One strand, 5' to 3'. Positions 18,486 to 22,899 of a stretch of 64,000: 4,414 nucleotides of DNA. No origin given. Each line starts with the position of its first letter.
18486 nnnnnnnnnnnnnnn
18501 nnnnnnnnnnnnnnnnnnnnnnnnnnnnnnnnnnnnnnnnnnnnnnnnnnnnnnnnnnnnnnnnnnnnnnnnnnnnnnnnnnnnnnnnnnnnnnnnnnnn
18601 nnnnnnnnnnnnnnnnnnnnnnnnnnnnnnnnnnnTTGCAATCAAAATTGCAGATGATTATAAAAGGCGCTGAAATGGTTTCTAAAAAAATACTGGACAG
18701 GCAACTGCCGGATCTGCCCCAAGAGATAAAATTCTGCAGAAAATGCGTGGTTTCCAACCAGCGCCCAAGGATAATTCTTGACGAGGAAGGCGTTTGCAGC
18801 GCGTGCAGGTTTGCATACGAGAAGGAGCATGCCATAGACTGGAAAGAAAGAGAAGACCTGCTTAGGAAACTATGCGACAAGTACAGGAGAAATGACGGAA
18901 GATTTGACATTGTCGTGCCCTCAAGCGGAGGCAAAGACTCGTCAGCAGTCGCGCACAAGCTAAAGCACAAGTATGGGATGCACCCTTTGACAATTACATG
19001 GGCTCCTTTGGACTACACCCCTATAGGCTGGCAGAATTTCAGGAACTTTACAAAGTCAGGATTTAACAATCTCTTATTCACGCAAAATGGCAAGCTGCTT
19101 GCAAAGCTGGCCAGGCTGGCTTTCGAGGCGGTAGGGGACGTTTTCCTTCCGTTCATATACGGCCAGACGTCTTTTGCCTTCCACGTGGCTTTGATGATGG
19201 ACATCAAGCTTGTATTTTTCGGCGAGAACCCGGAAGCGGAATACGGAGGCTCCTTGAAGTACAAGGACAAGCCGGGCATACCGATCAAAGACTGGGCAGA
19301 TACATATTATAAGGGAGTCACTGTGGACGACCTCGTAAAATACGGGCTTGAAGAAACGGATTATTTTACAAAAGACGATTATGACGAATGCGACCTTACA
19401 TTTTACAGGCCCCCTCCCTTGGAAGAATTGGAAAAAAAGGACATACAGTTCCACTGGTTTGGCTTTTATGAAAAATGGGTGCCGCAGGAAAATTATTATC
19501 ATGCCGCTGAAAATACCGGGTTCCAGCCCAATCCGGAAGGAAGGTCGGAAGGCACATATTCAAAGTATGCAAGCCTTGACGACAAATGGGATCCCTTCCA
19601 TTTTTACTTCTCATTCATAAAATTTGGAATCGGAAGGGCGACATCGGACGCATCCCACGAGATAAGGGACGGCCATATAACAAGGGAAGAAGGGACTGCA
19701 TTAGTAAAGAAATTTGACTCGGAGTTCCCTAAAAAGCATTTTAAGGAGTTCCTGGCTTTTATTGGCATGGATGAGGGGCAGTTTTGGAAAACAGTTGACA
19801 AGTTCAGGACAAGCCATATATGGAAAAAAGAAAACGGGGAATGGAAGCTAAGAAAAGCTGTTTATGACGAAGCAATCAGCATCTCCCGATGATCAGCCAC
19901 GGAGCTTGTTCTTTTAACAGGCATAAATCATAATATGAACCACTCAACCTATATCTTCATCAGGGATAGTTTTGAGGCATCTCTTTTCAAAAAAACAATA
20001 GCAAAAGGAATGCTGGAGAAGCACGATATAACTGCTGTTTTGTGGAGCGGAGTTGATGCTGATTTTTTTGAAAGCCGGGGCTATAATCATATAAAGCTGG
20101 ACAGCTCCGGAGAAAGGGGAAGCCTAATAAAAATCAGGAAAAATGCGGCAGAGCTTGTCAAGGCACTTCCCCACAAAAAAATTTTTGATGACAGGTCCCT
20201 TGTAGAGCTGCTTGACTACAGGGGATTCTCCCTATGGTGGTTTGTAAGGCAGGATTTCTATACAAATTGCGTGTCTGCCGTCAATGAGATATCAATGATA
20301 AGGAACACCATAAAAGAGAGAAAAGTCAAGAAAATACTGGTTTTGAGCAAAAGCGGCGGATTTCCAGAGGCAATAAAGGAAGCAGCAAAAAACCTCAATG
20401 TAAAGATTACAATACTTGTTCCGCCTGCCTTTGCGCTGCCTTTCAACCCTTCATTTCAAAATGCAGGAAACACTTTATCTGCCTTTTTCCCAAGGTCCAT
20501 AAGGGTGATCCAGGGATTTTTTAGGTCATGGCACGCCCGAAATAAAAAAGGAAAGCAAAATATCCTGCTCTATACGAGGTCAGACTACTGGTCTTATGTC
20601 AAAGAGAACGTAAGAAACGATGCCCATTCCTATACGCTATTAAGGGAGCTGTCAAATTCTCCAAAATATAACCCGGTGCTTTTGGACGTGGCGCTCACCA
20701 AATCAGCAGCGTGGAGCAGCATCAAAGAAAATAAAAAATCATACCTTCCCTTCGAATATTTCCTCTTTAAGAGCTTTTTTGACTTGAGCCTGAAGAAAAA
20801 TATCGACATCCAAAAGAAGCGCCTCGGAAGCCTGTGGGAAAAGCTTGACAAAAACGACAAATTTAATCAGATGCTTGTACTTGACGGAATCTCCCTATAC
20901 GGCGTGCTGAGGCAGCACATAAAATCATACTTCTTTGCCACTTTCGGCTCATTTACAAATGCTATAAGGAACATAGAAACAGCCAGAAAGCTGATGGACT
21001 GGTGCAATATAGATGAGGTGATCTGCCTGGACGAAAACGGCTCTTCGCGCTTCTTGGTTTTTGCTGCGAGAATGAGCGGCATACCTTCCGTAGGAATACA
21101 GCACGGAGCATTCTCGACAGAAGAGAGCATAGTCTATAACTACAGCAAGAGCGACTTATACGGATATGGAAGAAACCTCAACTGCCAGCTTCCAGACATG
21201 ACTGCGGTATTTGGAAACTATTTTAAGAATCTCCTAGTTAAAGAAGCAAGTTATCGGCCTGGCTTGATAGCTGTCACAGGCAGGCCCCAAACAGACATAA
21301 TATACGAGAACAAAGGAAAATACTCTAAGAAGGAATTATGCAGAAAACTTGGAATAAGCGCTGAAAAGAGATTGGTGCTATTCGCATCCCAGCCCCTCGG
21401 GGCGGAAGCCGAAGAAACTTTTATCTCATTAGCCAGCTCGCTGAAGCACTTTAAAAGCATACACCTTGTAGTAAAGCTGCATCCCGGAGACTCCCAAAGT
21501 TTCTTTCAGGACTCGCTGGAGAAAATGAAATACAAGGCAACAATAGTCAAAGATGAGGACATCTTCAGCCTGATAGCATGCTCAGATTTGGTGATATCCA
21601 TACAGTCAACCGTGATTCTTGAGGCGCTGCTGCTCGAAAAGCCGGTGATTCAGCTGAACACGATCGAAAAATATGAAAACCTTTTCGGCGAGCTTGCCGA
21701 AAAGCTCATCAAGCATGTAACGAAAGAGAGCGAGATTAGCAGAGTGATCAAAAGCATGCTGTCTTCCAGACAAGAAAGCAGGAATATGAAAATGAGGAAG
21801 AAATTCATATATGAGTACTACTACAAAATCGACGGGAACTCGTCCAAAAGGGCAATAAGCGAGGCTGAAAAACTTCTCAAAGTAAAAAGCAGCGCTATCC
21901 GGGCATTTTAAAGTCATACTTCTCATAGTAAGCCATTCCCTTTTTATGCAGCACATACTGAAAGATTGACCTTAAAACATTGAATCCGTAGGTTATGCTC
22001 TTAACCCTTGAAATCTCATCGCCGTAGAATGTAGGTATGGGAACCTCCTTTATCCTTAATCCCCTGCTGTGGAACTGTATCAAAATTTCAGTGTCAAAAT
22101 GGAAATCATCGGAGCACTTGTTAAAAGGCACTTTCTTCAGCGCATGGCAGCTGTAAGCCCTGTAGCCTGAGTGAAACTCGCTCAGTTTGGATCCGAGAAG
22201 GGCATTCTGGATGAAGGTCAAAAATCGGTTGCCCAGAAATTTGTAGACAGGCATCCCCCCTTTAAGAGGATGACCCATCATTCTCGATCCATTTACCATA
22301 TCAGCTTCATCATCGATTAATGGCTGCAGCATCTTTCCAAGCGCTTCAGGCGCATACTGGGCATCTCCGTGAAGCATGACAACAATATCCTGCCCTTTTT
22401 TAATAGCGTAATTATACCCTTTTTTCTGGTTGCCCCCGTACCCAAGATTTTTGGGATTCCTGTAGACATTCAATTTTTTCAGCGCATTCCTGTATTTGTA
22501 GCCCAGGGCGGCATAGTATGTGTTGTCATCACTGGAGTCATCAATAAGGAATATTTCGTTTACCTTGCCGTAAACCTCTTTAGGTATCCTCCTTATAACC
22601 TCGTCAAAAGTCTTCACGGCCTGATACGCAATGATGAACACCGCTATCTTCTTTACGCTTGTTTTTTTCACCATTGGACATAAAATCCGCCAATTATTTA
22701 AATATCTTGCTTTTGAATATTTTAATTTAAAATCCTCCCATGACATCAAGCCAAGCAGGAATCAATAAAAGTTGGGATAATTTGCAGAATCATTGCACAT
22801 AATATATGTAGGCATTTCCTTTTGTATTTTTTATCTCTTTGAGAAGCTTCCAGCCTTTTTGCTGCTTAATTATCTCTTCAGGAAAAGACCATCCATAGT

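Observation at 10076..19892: Complete nonulosonic-acid (legionaminic-type) pathway plus an acetamidino module, flanking an Lrp regulator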

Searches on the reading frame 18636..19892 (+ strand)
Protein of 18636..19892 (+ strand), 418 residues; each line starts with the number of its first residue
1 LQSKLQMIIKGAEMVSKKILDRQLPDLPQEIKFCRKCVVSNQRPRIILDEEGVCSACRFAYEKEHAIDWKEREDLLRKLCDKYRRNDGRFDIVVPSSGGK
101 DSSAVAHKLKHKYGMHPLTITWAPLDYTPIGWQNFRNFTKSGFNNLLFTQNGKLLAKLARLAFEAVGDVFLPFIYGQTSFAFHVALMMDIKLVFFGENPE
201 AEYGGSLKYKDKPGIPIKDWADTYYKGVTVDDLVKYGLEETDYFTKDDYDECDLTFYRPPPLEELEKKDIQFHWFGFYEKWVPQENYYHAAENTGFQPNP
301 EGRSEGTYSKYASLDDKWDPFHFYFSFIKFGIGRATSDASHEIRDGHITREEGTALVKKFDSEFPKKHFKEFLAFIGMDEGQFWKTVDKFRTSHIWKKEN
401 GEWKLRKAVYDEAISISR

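Call 4: search_protein_families(library=pfam, proteins=[window:18636-19892:+])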
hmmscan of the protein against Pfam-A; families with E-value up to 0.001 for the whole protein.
window:18636-19892:+ (418 aa): 0 families

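Call 6: search_protein_families(library=ncbifam, proteins=[window:18636-19892:+], max_evalue=0.00001)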
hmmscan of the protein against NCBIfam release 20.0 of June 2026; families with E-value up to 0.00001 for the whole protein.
window:18636-19892:+ (418 aa): 1 family
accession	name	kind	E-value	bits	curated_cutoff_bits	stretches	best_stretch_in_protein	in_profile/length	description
TIGR03573.1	WbuX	subfamily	1.1e-98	330.9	203.2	1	32-388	2-344/344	N-acetyl sugar amidotransferase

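Call 46: find_homologous_proteins(query=window:18675-19892:+, max_evalue=1e-20)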
Query window:18675-19892:+ (405 aa): 7885 proteins with E <= 1e-20 among 8000 candidates; the best 120 are listed.
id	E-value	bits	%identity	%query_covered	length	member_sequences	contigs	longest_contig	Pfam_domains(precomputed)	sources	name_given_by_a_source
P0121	3.8e-285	963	100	100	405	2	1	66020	-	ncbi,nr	ncbi:N-acetyl sugar amidotransferase [Candidatus Woesearchaeota archaeon]|nr:N-acetyl sugar amidotra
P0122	1.4e-199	681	69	98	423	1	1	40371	-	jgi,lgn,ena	-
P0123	1.0e-198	678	68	98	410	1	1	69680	-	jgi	jgi:N-acetyl sugar amidotransferase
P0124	2.8e-194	664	68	99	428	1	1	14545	-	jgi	jgi:N-acetyl sugar amidotransferase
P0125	1.0e-192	659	66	99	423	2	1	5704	-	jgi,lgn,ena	-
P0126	1.6e-192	658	68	99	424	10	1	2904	-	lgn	-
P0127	3.4e-191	654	68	99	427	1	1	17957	-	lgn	-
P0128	3.7e-191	654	67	99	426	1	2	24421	-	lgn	-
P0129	5.1e-191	653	66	99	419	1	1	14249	-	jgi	jgi:N-acetyl sugar amidotransferase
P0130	1.1e-190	652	68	99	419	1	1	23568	-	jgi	jgi:N-acetyl sugar amidotransferase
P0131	2.0e-190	651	66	99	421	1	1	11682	-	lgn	-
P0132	3.1e-190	651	66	99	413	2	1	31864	-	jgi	jgi:N-acetyl sugar amidotransferase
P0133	3.9e-190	650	67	99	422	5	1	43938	-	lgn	-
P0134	7.6e-190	649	66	99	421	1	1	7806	-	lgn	-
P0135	8.6e-190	649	67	99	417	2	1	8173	-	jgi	-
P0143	3.9e-188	644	66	98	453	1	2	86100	-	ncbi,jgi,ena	-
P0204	4.3e-181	620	63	97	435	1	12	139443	-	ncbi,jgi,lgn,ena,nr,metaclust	ncbi:N-acetyl sugar amidotransferase [Candidatus Micrarchaeota archaeon]|nr:N-acetyl sugar amidotran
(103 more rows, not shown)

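Call 47: find_encoding_contigs(protein=P0123, flank=10000, max_places=1)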
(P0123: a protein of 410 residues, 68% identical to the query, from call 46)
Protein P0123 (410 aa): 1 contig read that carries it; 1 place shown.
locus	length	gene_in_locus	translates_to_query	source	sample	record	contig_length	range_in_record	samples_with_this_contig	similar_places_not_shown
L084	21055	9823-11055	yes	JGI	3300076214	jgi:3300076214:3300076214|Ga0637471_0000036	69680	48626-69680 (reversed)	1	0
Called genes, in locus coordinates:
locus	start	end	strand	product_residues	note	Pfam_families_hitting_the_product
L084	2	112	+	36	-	?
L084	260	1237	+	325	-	PF01370:Epimerase, PF04321:RmlD_sub_bind (weak), PF05368:NmrA (weak), PF16363:GDP_Man_Dehyd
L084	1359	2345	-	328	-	PF01370:Epimerase, PF16363:GDP_Man_Dehyd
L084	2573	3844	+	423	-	PF02223:Thymidylate_kin (weak)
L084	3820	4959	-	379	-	PF13439:Glyco_transf_4, PF00534:Glycos_transf_1, PF13692:Glyco_trans_1_4, PF13524:Glyco_trans_1_2 (weak)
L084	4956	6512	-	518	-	PF02350:Epimerase_2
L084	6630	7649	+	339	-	PF13469:Sulfotransfer_3 (faint)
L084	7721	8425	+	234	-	PF02348:CTP_transf_3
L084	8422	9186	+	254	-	PF00977:His_biosynth, PF03060:NMO (faint), PF01180:DHO_dh (faint), PF01207:Dus (faint), PF02581:TMP-TENI (faint)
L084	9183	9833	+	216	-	PF00117:GATase, PF07685:GATase_3 (weak), PF07722:Peptidase_C26 (weak)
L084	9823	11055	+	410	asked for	-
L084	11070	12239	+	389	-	PF02350:Epimerase_2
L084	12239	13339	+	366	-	PF00571:CBS (weak), PF00483:NTP_transferase, PF12804:NTP_transf_3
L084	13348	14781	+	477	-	PF03721:UDPG_MGDP_dh_N, PF00984:UDPG_MGDP_dh, PF03720:UDPG_MGDP_dh_C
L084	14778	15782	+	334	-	PF01073:3Beta_HSD, PF01370:Epimerase, PF02719:Polysacc_synt_2 (weak), PF04321:RmlD_sub_bind, PF07993:NAD_binding_4, PF16363:GDP_Man_Dehyd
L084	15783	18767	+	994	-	PF00155:Aminotran_1_2, PF01041:DegT_DnrJ_EryC1, PF01212:Beta_elim_lyase (faint), PF17836:PglD_N, PF25087:GMPPB_C (faint), PF00132:Hexapep (weak), PF03102:NeuB, PF08666:SAF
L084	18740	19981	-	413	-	PF13439:Glyco_transf_4 (weak), PF13477:Glyco_trans_4_2 (weak), PF00534:Glycos_transf_1, PF13692:Glyco_trans_1_4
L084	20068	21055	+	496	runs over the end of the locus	PF01943:Polysacc_synt, PF13440:Polysacc_synt_3, PF01554:MatE (weak)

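Call 48: find_encoding_contigs(protein=P0122, flank=10000, max_places=1)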
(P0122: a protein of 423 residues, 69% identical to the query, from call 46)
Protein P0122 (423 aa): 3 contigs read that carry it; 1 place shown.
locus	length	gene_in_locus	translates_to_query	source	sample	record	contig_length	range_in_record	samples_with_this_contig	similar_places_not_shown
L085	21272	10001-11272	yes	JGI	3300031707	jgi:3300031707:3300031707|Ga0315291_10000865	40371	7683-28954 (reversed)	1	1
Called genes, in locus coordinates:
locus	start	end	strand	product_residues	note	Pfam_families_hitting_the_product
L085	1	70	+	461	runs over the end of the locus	PF02558:ApbA (faint), PF03446:NAD_binding_2, PF03721:UDPG_MGDP_dh_N, PF00984:UDPG_MGDP_dh, PF03720:UDPG_MGDP_dh_C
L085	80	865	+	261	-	PF01408:GFO_IDH_MocA, PF02894:GFO_IDH_MocA_C, PF22725:GFO_IDH_MocA_C3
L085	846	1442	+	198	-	PF25084:LbH_EIF2B, PF00132:Hexapep, PF14602:Hexapep_2 (faint), PF25087:GMPPB_C (weak), PF00132:Hexapep (weak)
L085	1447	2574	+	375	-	PF00155:Aminotran_1_2, PF01041:DegT_DnrJ_EryC1, PF01212:Beta_elim_lyase (weak), PF00266:Aminotran_5, PF01053:Cys_Met_Meta_PP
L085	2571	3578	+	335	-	PF04055:Radical_SAM, PF13186:SPASM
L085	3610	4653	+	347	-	PF03102:NeuB, PF08666:SAF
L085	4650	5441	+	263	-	PF02348:CTP_transf_3, PF12804:NTP_transf_3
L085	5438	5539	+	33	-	-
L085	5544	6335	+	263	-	PF05175:MTS, PF13489:Methyltransf_23, PF07021:MetW (weak), PF13847:Methyltransf_31, PF08241:Methyltransf_11, PF08242:Methyltransf_12, PF13649:Methyltransf_25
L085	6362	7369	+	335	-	PF08003:Methyltransf_9 (weak), PF13489:Methyltransf_23, PF13847:Methyltransf_31, PF08241:Methyltransf_11, PF08242:Methyltransf_12, PF13649:Methyltransf_25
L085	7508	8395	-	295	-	PF00892:EamA (faint)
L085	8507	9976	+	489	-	PF00977:His_biosynth, PF01207:Dus (faint), PF02581:TMP-TENI (faint), PF03060:NMO (faint), PF07722:Peptidase_C26 (faint), PF01174:SNO (faint), PF00117:GATase, PF07685:GATase_3 (faint)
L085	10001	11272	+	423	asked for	-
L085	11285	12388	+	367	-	PF03102:NeuB, PF08666:SAF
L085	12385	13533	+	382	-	PF02350:Epimerase_2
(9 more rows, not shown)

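Call 49: find_encoding_contigs(protein=P0204, flank=10000, max_places=1)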
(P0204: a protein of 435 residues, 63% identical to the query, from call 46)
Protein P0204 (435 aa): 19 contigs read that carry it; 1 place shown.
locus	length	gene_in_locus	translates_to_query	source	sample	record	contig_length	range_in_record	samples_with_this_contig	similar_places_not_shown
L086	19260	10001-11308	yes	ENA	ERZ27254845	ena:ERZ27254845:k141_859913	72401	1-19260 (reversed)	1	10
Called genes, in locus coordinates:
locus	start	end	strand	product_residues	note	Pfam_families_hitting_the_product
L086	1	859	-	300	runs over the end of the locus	PF01073:3Beta_HSD, PF01370:Epimerase, PF16363:GDP_Man_Dehyd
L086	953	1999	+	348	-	PF01370:Epimerase, PF04321:RmlD_sub_bind (weak), PF16363:GDP_Man_Dehyd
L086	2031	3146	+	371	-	PF01041:DegT_DnrJ_EryC1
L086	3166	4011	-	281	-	PF01261:AP_endonuc_2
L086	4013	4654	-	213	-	PF17836:PglD_N, PF25084:LbH_EIF2B (faint), PF25087:GMPPB_C, PF00132:Hexapep, PF14602:Hexapep_2 (weak)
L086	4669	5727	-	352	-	PF03102:NeuB, PF08666:SAF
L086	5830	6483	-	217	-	PF00117:GATase, PF07685:GATase_3 (weak), PF01174:SNO (faint)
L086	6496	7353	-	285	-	PF00977:His_biosynth, PF01207:Dus (faint), PF02581:TMP-TENI (faint), PF03060:NMO (faint), PF04309:G3P_antiterm (faint), PF05690:ThiG (faint)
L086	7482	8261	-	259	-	PF00106:adh_short, PF08659:KR (weak), PF13561:adh_short_C2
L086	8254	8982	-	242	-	PF02348:CTP_transf_3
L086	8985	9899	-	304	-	PF01408:GFO_IDH_MocA, PF02894:GFO_IDH_MocA_C (weak), PF22725:GFO_IDH_MocA_C3 (weak)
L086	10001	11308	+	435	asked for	-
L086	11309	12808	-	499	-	PF05159:Capsule_synth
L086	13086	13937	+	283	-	PF00535:Glycos_transf_2, PF13641:Glyco_tranf_2_3, PF00535:Glycos_transf_2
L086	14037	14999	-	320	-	PF04055:Radical_SAM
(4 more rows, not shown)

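Call 50: find_encoding_contigs(protein=P0143, flank=10000, max_places=1)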
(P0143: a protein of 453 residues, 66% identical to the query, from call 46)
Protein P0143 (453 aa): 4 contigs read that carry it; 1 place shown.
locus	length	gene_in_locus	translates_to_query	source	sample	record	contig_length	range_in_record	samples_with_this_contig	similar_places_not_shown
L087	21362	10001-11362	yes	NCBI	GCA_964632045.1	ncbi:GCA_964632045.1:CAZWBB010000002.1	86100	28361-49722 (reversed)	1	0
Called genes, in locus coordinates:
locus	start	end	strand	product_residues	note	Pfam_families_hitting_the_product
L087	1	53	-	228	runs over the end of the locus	PF13641:Glyco_tranf_2_3, PF00535:Glycos_transf_2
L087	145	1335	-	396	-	PF13439:Glyco_transf_4, PF13477:Glyco_trans_4_2, PF13579:Glyco_trans_4_4, PF08288:PIGA (faint), PF00534:Glycos_transf_1, PF13692:Glyco_trans_1_4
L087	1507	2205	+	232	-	PF09359:VTC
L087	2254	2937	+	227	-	PF16316:DUF4956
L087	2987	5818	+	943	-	PF08757:CotH, PF13229:Beta_helix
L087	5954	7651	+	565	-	PF01408:GFO_IDH_MocA, PF22725:GFO_IDH_MocA_C3 (faint), PF02348:CTP_transf_3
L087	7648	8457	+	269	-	PF00106:adh_short, PF01370:Epimerase (weak), PF08659:KR (weak), PF13561:adh_short_C2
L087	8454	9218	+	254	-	PF00977:His_biosynth, PF03060:NMO (faint), PF01207:Dus (faint)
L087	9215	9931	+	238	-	PF00117:GATase, PF07685:GATase_3 (weak)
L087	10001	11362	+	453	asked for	-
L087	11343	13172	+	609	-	PF02543:Carbam_trans_N, PF22521:HypF_C_2 (faint), PF16861:Carbam_trans_C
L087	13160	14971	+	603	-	PF03102:NeuB, PF08666:SAF, PF00551:Formyl_trans_N, PF02911:Formyl_trans_C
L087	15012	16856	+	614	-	PF02350:Epimerase_2, PF02585:PIG-L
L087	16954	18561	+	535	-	PF14602:Hexapep_2 (faint), PF00132:Hexapep, PF00155:Aminotran_1_2, PF01041:DegT_DnrJ_EryC1, PF01212:Beta_elim_lyase (faint)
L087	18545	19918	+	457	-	PF00571:CBS, PF04321:RmlD_sub_bind, PF05368:NmrA, PF01073:3Beta_HSD, PF01370:Epimerase, PF02719:Polysacc_synt_2, PF13460:NAD_binding_10, PF16363:GDP_Man_Dehyd, +1 more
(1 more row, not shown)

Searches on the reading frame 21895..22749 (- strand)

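Call 4: search_protein_families(library=pfam, proteins=[window:21895-22749:-])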
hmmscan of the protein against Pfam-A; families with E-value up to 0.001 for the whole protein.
window:21895-22749:- (284 aa): 2 families
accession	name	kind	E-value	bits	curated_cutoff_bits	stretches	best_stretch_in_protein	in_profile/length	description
PF00535.33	Glycos_transf_2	-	2.9e-20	73.3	23.3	1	37-206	2-166/168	Glycosyl transferase family 2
PF13641.12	Glyco_tranf_2_3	-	6.9e-08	33.2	27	1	35-160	3-127/230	Glycosyltransferase like family 2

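Call 6: search_protein_families(library=ncbifam, proteins=[window:21895-22749:-], max_evalue=0.00001)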
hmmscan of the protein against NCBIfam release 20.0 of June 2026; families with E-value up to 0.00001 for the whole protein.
window:21895-22749:- (284 aa): 6 families
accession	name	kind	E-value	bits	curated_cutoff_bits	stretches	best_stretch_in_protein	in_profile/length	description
TIGR04182.1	glyco_TIGR04182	equivalog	1.6e-21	77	325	1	35-276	2-228/293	S-layer glycoprotein N-glycosyltransferase AglJ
NF041391.1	DPhHxTase_Halo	equivalog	1.8e-12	46.7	375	1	41-266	3-209/213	dolichyl-phosphate hexose transferase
NF058614.1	PPMAGASynPpgS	equivalog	7.3e-12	45.2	370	1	50-260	13-217/226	polyprenyl-phospho-N-acetylgalactosaminyl synthase PpgS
NF047588.1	GlcsyltransPgfSStrep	equivalog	3.7e-08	32.9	500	1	45-207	17-167/308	glycosyltransferase PgfS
TIGR03937.1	PgaC_IcaA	equivalog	5.5e-07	28.9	422.3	1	27-147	39-153/407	poly-beta-1,6-N-acetyl-D-glucosamine synthase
NF010496.0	PRK13915.1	equivalog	1.1e-06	28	262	1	19-154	18-153/307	glucosyl-3-phosphoglycerate synthase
